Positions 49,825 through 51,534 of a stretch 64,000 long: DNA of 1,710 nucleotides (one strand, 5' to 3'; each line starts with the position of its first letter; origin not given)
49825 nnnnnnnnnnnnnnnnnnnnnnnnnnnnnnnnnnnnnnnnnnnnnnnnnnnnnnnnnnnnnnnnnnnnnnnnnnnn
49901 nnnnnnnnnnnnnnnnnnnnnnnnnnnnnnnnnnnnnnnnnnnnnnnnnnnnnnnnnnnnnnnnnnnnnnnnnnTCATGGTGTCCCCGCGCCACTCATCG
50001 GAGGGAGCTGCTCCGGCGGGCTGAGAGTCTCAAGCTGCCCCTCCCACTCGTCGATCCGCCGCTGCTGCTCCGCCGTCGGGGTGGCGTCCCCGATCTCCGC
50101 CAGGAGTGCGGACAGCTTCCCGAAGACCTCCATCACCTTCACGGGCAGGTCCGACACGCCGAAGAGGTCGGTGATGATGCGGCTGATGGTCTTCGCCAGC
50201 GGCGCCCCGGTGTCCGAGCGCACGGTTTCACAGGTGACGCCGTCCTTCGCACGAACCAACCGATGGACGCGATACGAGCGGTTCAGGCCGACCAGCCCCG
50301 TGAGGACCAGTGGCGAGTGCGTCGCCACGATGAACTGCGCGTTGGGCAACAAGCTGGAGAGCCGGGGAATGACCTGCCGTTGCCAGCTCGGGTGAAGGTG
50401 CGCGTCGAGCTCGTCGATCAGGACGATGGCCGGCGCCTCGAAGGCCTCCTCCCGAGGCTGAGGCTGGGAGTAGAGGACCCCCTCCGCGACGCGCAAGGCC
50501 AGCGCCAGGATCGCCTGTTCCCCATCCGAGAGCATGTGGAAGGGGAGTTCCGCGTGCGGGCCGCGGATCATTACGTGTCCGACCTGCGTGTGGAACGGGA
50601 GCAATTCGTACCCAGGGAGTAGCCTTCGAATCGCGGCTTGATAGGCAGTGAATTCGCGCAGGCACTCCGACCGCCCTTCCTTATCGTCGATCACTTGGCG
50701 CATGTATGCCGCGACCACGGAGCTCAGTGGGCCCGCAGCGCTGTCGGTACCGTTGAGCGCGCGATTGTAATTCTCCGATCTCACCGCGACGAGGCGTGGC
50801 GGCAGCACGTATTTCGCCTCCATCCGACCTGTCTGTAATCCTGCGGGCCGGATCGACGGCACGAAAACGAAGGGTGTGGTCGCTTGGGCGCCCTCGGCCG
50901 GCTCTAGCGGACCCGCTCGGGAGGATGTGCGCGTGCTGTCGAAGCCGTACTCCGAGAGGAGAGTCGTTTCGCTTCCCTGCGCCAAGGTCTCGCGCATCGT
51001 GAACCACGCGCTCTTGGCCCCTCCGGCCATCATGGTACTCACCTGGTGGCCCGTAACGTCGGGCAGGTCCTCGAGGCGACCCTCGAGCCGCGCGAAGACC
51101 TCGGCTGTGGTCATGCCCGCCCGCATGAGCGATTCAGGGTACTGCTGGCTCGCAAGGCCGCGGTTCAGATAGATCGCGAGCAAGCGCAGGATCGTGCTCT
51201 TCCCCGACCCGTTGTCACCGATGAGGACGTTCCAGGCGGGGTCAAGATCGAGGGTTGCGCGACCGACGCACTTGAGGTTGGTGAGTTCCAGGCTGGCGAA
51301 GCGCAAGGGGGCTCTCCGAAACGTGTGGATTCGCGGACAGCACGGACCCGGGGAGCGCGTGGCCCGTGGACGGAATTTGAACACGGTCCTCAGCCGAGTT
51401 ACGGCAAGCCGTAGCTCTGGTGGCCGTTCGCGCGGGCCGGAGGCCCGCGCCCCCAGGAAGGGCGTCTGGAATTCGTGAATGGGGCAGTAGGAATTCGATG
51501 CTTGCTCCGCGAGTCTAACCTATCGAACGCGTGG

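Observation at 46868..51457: NACHT-HEAT NTPase convergent to a Septu-like ATPase/HNH pair, all bracketed by inverted copies of a perfect 21-bp palindrome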

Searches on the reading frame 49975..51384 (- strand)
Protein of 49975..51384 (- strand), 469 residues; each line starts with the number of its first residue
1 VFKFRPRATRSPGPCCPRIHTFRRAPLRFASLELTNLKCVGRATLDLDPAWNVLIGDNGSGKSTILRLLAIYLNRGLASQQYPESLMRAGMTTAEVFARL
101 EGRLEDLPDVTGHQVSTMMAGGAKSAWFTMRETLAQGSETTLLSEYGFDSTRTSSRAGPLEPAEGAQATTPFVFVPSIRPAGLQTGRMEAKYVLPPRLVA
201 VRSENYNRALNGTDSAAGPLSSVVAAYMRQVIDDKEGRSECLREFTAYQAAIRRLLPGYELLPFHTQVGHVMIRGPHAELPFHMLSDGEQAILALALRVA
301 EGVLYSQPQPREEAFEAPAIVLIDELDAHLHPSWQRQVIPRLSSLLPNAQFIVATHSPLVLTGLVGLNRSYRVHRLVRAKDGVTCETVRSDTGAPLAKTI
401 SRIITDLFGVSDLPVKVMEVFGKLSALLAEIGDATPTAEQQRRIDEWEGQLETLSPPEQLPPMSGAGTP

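Call 9: search_protein_families(library=pfam, proteins=[window:49975-51384:-], max_evalue=0.01)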
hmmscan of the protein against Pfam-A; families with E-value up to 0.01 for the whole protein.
window:49975-51384:- (469 aa): 9 families
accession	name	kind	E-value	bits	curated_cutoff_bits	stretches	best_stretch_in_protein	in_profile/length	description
PF13304.12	AAA_21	-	2.6e-21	77.4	27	2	279-361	232-303/304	AAA domain, putative AbiEii toxin, Type IV TA system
PF13175.12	AAA_15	-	1.5e-19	71.3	32.1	2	31-76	5-50/374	AAA ATPase domain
PF02463.25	SMC_N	-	1.4e-15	57.8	40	1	31-362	4-203/220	RecF/RecN/SMC N terminal domain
PF11398.14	DUF2813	-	1.5e-06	28.3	21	0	316-389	282-349/372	Protein of unknown function (DUF2813)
PF13476.12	AAA_23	-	2.7e-06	28.6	27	1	31-70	1-40/201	AAA domain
PF07728.20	AAA_5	-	4.3e-05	24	22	1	53-102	3-48/139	AAA domain (dynein-related subfamily)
PF00005.33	ABC_tran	-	0.00012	23.1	25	1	53-70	15-32/137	ABC transporter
PF13555.12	AAA_29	-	0.00066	19.8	27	1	31-66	3-39/61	P-loop containing region of AAA domain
PF00004.35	AAA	-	0.0058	17.5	21.2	0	53-86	2-35/131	ATPase family associated with various cellular activities (AAA)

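Call 10: search_protein_families(library=padloc, proteins=[window:49975-51384:-], max_evalue=0.01)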
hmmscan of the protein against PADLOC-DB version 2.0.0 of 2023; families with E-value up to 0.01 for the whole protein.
window:49975-51384:- (469 aa): 138 families (the best 25 are shown)
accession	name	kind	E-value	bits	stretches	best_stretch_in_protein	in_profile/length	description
PDLC00278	PtuA1|PtuA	-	1.1e-47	161.3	1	28-450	2-413/436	AAA ATPase domain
PDLC00271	PtuA1|PtuA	-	2.2e-47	160.5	2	240-430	202-380/421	AAA ATPase domain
PDLC02913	ATPase_I-A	-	1.5e-40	137.8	2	237-442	284-477/508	-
PDLC00311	PtuA1|PtuA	-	1.5e-39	134.3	2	235-419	214-403/455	AAA ATPase domain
PDLC00304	PtuA1|PtuA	-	8.8e-39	131.9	2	239-454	204-417/444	AAA ATPase domain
PDLC00277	PtuA1|PtuA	-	4.5e-38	129.6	2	231-364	196-331/423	AAA ATPase domain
PDLC00310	PtuA1|PtuA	-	1.8e-37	127.5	1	27-414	1-381/443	AAA ATPase domain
PDLC00299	PtuA1|PtuA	-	2.3e-37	127.2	2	244-429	303-485/535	AAA ATPase domain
PDLC00292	PtuA1|PtuA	-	1.6e-36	124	2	244-453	467-667/726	AAA ATPase domain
PDLC00284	PtuA1|PtuA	-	1.3e-34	117.9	2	240-362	314-436/545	AAA ATPase domain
PDLC00298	PtuA1|PtuA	-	9.7e-34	115.1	2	263-428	226-381/423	AAA ATPase domain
PDLC00267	PtuA1|PtuA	-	1.1e-33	115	2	234-361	202-329/438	AAA ATPase domain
PDLC00295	PtuA1|PtuA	-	8.2e-33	112.1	2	238-417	212-386/451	AAA ATPase domain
PDLC00269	PtuA1|PtuA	-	1.3e-32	111.7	1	48-360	31-339/446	AAA ATPase domain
PDLC00275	PtuA1|PtuA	-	6.7e-32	109.2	1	240-448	127-323/348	AAA ATPase domain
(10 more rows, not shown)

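Call 26: find_homologous_proteins(query=window:49975-51306:-)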
Query window:49975-51306:- (443 aa): 403 proteins with E <= 0.001 among 8000 candidates; the best 120 are listed.
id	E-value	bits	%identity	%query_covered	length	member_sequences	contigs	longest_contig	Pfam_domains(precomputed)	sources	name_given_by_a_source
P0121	8.0e-291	982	100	100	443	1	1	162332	PF11398.15,PF13175.13,PF13476.13,PF02463.26,PF13304.13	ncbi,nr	ncbi:MAG: AAA family ATPase [Planctomycetes bacterium]|nr:AAA family ATPase [Planctomycetota bacteri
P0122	4.9e-88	314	41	97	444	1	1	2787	PF00005.34,PF13175.13,PF13476.13,PF02463.26,PF13304.13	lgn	-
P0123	5.8e-84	301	38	100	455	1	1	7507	PF13175.13,PF13476.13,PF02463.26,PF13304.13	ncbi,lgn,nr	ncbi:MAG: AAA family ATPase [Planctomycetes bacterium]|nr:AAA family ATPase [Planctomycetota bacteri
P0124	3.5e-83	298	38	97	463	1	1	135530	PF11398.15,PF13175.13,PF13476.13,PF02463.26,PF13304.13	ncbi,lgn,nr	ncbi:MAG: ATP-binding protein [Planctomycetes bacterium]|nr:ATP-binding protein [Planctomycetota bac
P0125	1.5e-27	115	37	37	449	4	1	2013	PF13514.13,PF13175.13,PF13476.13,PF02463.26,PF13304.13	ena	-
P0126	3.6e-25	107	29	76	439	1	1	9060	PF13175.13,PF13476.13,PF13555.13,PF02463.26,PF13304.13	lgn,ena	-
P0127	4.8e-24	103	33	42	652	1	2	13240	PF13175.13,PF13476.13,PF13555.13,PF02463.26,PF13304.13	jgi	jgi:energy-coupling factor transporter ATP-binding protein EcfA2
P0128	5.6e-24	103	33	43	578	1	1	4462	PF13175.13,PF13476.13,PF13555.13,PF02463.26,PF13304.13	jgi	jgi:energy-coupling factor transporter ATP-binding protein EcfA2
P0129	8.6e-23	99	35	42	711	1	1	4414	PF13289.13,PF13175.13,PF13476.13,PF13555.13,PF02463.26,PF13304.13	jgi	jgi:energy-coupling factor transporter ATP-binding protein EcfA2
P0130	1.0e-22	99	28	80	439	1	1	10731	PF13175.13,PF13476.13,PF13555.13,PF02463.26,PF13304.13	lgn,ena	-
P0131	1.3e-22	99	27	98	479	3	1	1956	PF13175.13,PF13476.13,PF02463.26,PF13304.13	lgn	-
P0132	2.4e-22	98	36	43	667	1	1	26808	PF13175.13,PF13476.13,PF13304.13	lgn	-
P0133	2.8e-22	98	31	74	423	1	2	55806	PF13175.13,PF13476.13,PF02463.26,PF13304.13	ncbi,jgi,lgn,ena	jgi:hypothetical protein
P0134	5.3e-22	97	28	97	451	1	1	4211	PF13175.13,PF13476.13,PF02463.26,PF13304.13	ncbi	-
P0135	7.8e-22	96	30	76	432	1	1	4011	PF11398.15,PF13175.13,PF13476.13,PF02463.26,PF13304.13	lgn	-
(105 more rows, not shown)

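Call 27: find_encoding_contigs(protein=P0124, flank=10000, max_places=3)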
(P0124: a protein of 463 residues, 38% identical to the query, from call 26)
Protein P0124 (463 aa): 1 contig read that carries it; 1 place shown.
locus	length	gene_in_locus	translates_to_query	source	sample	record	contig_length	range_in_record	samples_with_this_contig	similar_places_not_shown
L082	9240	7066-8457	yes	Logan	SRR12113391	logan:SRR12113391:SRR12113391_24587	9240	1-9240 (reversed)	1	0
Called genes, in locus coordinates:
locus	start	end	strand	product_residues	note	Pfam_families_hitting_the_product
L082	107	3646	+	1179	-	PF13174:TPR_6 (faint), PF13181:TPR_8 (faint), PF00515:TPR_1 (faint), PF13432:TPR_16 (weak), PF13432:TPR_16 (weak), PF14559:TPR_19, PF12895:ANAPC3, PF13432:TPR_16, +12 more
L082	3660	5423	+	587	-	-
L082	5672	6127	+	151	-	-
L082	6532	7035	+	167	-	-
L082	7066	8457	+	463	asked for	PF02463:SMC_N (faint), PF13175:AAA_15 (weak), PF13476:AAA_23, PF11398:DUF2813 (faint), PF13304:AAA_21, PF13175:AAA_15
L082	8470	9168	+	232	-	-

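Call 28: find_encoding_contigs(protein=P0123, flank=10000, max_places=3)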
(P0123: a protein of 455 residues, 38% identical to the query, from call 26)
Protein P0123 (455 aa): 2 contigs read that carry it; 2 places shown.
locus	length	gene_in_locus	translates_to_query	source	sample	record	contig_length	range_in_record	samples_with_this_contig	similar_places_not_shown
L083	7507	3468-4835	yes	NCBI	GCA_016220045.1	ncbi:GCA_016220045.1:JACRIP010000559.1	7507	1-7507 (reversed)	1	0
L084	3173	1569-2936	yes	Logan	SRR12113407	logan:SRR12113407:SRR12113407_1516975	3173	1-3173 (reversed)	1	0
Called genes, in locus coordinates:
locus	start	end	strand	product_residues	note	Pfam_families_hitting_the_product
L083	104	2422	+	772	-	PF13428:TPR_14 (faint), PF13431:TPR_17 (faint), PF07719:TPR_2 (faint), PF13414:TPR_11 (faint), PF14559:TPR_19 (weak), PF13371:TPR_9, PF13432:TPR_16 (weak), PF13371:TPR_9 (weak), +2 more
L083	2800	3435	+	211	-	-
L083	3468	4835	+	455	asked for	PF02463:SMC_N (faint), PF13175:AAA_15 (weak), PF13476:AAA_23, PF13304:AAA_21, PF13175:AAA_15 (weak)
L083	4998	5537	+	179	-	-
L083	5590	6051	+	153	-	-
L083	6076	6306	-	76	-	-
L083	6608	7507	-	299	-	PF09992:NAGPA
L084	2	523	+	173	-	?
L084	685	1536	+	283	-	-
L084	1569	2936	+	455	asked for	PF02463:SMC_N (faint), PF13175:AAA_15 (weak), PF13476:AAA_23, PF13304:AAA_21, PF13175:AAA_15 (weak)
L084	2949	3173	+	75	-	?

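Call 29: find_encoding_contigs(protein=P0121, flank=10000, max_places=3)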
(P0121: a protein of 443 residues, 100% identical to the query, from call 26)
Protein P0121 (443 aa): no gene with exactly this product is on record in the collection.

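Call 58: search_protein_families(library=pfam, proteins=[L082:6532-7035:+, L083:2800-3435:+], max_evalue=0.01)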
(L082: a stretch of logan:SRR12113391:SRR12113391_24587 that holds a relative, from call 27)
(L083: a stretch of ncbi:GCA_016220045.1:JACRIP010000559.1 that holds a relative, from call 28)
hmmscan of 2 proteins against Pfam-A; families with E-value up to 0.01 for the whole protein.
L082:6532-7035:+ (167 aa): 0 families

L083:2800-3435:+ (211 aa): 0 families

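Call 59: search_protein_families(library=padloc, proteins=[L082:6532-7035:+], max_evalue=0.01)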
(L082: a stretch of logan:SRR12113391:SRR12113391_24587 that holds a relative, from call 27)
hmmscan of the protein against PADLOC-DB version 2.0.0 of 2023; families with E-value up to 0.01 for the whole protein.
L082:6532-7035:+ (167 aa): 0 families

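Call 67: search_solved_structures(query=window:49975-51306:-, max_evalue=0.001, show_alignments=1)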
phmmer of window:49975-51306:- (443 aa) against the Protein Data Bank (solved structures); distinct sequences matched with E-value up to 0.001: 16.
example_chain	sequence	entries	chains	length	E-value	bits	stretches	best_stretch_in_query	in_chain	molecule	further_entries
9n69_A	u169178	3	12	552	7.4e-21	77.9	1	228-357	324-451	AAA family ATPase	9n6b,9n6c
9e8z_C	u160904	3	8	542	2.6e-19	72.9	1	223-335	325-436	Retron Ec83 probable ATPase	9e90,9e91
8ee4_A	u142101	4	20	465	9.3e-19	71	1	244-338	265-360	PtuA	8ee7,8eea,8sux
9vkz_A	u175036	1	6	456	1.3e-17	67.2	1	251-337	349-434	Retron Ec78 probable ATPase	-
22bu_B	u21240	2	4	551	1.5e-17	67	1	225-336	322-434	AAA family ATPase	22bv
9kjx_B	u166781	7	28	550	1.8e-17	66.8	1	252-337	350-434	AAA family ATPase | Retron I-A effector PtuA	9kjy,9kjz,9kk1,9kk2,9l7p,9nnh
9vh1_D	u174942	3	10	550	2.2e-17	66.5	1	251-337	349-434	Retron Ec78 probable ATPase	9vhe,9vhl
9o4a_A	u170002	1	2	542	2.3e-17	66.4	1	223-335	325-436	Retron Ec83 probable ATPase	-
9u9y_A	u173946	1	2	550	2.5e-17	66.3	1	252-337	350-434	AAA family ATPase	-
9nnb_C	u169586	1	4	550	4.7e-17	65.4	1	252-337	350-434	Retron I-A effector PtuA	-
22et_E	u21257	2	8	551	2e-16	63.3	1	225-336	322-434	PtuA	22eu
9nnk_C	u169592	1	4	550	2.4e-16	63.1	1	252-337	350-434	Retreon I-A effector PtuA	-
8ux9_B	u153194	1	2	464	1.1e-09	41.1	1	192-338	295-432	AriA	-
8v45_A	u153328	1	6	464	1.1e-09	41.1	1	192-338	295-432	AriA antitoxin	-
8v46_A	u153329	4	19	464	2.9e-09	39.7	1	192-338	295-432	AriA antitoxin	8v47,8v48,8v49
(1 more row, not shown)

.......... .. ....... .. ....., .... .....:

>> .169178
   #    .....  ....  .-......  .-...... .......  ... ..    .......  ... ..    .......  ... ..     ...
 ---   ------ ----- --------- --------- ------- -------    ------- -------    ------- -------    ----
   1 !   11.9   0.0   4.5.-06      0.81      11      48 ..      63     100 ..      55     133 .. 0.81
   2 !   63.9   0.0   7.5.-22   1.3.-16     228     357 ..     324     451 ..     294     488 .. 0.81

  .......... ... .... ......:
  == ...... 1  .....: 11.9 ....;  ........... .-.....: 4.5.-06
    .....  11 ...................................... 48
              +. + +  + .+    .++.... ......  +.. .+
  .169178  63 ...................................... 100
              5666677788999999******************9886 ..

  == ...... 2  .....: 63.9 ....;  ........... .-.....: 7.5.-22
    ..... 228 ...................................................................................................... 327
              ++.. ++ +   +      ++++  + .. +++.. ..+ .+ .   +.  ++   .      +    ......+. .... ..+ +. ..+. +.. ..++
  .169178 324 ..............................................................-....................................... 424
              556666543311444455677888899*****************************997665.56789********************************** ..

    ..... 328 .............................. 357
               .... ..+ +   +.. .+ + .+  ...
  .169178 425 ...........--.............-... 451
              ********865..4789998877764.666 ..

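Call 69: search_protein_families(library=ncbifam, proteins=[window:49975-51306:-], max_evalue=0.01)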
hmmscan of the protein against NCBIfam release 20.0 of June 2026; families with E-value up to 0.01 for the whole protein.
window:49975-51306:- (443 aa): 25 families
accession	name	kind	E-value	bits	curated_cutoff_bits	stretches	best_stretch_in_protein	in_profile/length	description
NF041760.1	PtuA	equivalog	6.8e-37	127.6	500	2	219-413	303-494/524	retron Ec78 anti-phage system effector ATPase PtuA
NF047739.1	antiphage_MADS3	equivalog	5.3e-12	45.6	420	2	5-59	4-56/427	methylation-associated defense system AAA family ATPase MAD3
TIGR00611.2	recf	equivalog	1.3e-11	44.3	172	1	4-77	2-75/339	DNA replication/repair protein RecF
NF038234.1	retron_eff_Eco8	equivalog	6.5e-08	31.6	250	1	1-48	1-48/679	retron Eco8 family effector endonuclease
NF010680.0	PRK14079.1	equivalog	1e-06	28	386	1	260-323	265-321/349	recombination protein F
TIGR04435.1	restrict_AAA_1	hypoth_equivalog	1.1e-06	27.7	300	0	292-335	419-470/568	restriction system-associated AAA family ATPase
NF041035.1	Rad50_Halo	equivalog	8.4e-06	24.4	1000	1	1-46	1-48/883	DNA double-strand break repair ATPase Rad50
NF002572.0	PRK02224.1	equivalog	9.1e-06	24.2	1087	1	1-41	1-41/888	DNA double-strand break repair ATPase Rad50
NF010068.0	PRK13548.1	equivalog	1.1e-05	24.7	261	1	26-48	34-56/261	heme ABC transporter ATP-binding protein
TIGR00634.1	recN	equivalog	2.1e-05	23.7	407.85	1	4-94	3-88/563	DNA repair protein RecN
NF041034.1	Rad50_Sulf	equivalog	3.9e-05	21.7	1000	1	1-75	1-74/872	DNA double-strand break repair ATPase Rad50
TIGR03375.1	type_I_sec_LssB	subfamily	9.7e-05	20.8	693.1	0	28-44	498-514/696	type I secretion system permease/ATPase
NF003034.1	PRK03918.1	equivalog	0.00013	20.1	700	1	1-70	1-73/878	DNA double-strand break repair ATPase Rad50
NF045780.1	TrlF_fam_ATP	equivalog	0.00016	20.5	350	1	17-55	303-341/944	TrlF family AAA-like ATPase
TIGR02857.1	CydD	equivalog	0.00018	20.6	435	0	282-334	477-519/529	thiol reductant ABC exporter subunit CydD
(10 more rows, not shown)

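Call 95: find_related_loci(query=window:49975-51306:-, collection=viral_contigs, flank=8000)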
Query window:49975-51306:- (443 aa) in viral_contigs; peptide patterns used: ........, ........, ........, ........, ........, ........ (x = any residue, [..] = any of these).
2 stretches matched a pattern, but none encodes a relative of the query by tblastn (E <= 1e-3).

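Call 97: list_cluster_members(proteins=[P0121, P0124])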
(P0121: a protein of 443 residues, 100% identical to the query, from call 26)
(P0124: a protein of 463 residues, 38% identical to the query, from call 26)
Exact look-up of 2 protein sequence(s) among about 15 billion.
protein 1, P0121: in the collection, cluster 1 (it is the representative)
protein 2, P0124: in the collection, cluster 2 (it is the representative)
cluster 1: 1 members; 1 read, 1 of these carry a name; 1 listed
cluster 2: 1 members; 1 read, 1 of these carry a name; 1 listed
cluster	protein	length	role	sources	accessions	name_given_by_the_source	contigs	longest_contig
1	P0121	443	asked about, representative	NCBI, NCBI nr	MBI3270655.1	MAG: AAA family ATPase [Planctomycetes bacterium] | AAA family ATPase [Planctomycetota bacterium]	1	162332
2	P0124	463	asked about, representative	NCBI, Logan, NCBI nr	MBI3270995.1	MAG: ATP-binding protein [Planctomycetes bacterium] | ATP-binding protein [Planctomycetota bacterium]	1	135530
